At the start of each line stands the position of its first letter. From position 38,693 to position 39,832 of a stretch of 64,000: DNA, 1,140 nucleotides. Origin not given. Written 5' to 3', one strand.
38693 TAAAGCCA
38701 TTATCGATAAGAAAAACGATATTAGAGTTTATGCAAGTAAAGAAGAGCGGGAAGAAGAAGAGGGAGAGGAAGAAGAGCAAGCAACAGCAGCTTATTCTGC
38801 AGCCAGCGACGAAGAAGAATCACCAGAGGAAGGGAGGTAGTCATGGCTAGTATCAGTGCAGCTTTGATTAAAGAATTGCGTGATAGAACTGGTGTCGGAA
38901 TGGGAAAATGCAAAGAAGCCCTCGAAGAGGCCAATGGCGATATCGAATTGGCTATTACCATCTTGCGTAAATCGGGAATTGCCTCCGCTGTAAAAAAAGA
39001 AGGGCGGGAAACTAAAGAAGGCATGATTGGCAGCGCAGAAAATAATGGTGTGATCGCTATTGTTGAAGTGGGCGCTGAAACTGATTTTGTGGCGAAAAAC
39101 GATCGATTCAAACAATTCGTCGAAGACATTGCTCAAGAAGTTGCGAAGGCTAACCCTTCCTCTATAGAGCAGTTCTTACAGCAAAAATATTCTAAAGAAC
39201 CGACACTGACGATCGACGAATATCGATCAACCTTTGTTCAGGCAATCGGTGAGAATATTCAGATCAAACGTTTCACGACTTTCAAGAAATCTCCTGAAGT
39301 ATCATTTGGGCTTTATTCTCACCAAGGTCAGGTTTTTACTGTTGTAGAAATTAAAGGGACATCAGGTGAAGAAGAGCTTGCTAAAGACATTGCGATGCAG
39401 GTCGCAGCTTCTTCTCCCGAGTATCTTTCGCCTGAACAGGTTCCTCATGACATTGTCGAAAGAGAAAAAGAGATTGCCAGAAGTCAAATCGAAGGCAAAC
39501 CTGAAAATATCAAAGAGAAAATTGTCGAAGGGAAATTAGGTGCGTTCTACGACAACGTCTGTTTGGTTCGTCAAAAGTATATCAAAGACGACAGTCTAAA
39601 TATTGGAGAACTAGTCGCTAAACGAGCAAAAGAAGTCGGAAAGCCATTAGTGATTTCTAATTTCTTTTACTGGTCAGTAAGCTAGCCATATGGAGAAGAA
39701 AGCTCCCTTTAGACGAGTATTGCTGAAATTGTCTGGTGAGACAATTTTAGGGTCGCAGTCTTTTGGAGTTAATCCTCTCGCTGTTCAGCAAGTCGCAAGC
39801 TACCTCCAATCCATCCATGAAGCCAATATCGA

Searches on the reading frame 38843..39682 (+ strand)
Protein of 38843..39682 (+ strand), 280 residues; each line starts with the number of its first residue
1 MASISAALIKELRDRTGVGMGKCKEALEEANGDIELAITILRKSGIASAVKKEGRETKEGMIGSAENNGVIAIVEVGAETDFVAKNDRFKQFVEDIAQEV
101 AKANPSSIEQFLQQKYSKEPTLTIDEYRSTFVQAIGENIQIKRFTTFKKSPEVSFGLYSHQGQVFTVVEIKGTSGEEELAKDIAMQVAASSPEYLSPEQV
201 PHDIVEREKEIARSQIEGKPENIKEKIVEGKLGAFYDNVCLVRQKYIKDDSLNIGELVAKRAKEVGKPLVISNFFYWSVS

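Call 26: find_related_loci(query=window:38843-39682:+, collection=genome_contigs, flank=8000)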
Query window:38843-39682:+ (280 aa) in genome_contigs; peptide patterns used: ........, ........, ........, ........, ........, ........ (x = any residue, [..] = any of these).
572 stretches matched a pattern; 423 encode a relative of the query (tblastn E <= 1e-3); the best 80 are kept; 80 distinct loci.
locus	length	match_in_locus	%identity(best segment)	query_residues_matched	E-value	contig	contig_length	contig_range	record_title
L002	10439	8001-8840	68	1-279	4e-132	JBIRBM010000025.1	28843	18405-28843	MAG: Parachlamydiaceae bacterium isolate WGG20204 k141_829985_length_28843_SRR21875704, whole genome shotgun sequence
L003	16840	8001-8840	68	1-279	1e-129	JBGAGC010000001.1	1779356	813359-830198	MAG: Parachlamydiaceae bacterium isolate MAG_MBR_H125.37 MBRH125-37_opera_contig_5, whole genome shotgun sequence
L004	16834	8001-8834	68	3-279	8e-129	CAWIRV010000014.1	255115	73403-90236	MAG: uncultured Parachlamydiaceae bacterium isolate MFD09206.bin.1.237 genome assembly, contig: contig_8729, whole genom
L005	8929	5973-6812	66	1-279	1e-127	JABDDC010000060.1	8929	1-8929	MAG: Chlamydiae bacterium isolate BWMinControl_Nextera34_MAG1 3300020853.a:Ga0207010_1144, whole genome shotgun sequence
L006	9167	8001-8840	68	1-279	2e-127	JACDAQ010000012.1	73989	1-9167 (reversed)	MAG: Candidatus Protochlamydia sp. isolate MGR_bin260 SD2897-2912_k127_63650, whole genome shotgun sequence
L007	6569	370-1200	68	4-279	1e-126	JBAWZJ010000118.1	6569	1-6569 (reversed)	MAG: Parachlamydiaceae bacterium isolate ELA112 MAG112_118, whole genome shotgun sequence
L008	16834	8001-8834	66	3-279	7e-125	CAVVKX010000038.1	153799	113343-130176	MAG: uncultured Parachlamydiaceae bacterium isolate MFD04780.bin.2.26 genome assembly, contig: contig_50414, whole genom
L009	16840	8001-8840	66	1-279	2e-124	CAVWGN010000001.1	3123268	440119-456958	MAG: uncultured Chlamydiae bacterium isolate MFD04580.bin.1.87 genome assembly, contig: contig_17084, whole genome shotg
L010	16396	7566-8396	66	4-279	3e-122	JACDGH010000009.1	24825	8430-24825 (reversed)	MAG: Parachlamydiaceae bacterium isolate MGR_bin407 SD2908_NODE_754_length_24825_cov_1.032391, whole genome shotgun sequ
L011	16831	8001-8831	65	4-279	2e-122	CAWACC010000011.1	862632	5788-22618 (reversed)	MAG: uncultured Parachlamydiaceae bacterium isolate MFD09286.bin.2.11 genome assembly, contig: contig_62823, whole genom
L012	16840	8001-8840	65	1-279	4e-122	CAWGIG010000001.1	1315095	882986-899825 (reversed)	MAG: Waddliaceae bacterium isolate MFD09671.bin.1.120 genome assembly, contig: contig_35957, whole genome shotgun sequen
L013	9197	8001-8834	63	3-279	1e-121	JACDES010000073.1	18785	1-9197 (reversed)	MAG: Parachlamydiaceae bacterium isolate MGR_bin366 SD2903_NODE_371_length_18785_cov_3.000750, whole genome shotgun sequ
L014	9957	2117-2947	65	4-279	2e-121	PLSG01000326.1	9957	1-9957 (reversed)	MAG: Parachlamydiaceae bacterium isolate bog_1457 73.20120700_S1D.416_contig_16027, whole genome shotgun sequence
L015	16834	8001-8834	64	3-279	3e-121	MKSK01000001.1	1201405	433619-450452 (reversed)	MAG: Chlamydiales bacterium 38-26 SCNpilot_expt_500_p_scaffold_0, whole genome shotgun sequence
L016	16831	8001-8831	65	4-279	6e-121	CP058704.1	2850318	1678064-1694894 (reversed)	MAG: Parachlamydiaceae bacterium isolate SSA5 chromosome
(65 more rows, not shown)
